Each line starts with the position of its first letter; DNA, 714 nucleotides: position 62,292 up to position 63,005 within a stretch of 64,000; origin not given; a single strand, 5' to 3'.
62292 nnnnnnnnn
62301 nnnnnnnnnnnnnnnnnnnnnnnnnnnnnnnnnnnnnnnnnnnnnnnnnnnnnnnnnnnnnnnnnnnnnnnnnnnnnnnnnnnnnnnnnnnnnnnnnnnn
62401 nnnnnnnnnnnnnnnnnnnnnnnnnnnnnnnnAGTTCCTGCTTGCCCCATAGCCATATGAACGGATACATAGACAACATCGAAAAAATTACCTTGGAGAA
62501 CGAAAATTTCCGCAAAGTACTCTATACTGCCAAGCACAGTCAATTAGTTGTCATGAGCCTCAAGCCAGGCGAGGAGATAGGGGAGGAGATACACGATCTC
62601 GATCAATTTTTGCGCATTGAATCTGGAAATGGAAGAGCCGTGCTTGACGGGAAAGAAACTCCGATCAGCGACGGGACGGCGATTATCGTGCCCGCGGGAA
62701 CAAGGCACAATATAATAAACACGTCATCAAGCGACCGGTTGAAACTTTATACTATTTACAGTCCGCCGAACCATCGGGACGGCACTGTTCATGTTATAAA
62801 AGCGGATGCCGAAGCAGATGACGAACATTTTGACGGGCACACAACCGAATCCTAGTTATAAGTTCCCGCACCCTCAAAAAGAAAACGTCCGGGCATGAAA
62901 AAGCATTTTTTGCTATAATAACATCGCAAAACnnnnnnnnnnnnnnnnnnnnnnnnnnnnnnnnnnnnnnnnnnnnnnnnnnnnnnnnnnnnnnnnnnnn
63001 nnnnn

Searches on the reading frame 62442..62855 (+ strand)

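Call 76: search_protein_families(library=pfam, proteins=[window:62442-62855:+], max_evalue=0.001)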
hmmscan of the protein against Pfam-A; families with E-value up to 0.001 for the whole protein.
window:62442-62855:+ (137 aa): 2 families
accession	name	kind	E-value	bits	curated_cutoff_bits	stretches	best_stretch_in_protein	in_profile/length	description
PF07883.17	Cupin_2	-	5.5e-15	55.3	27.2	1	37-106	2-70/70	Cupin domain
PF02311.25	AraC_binding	-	1.8e-05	24.9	21.1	1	42-113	12-82/135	AraC-like ligand binding domain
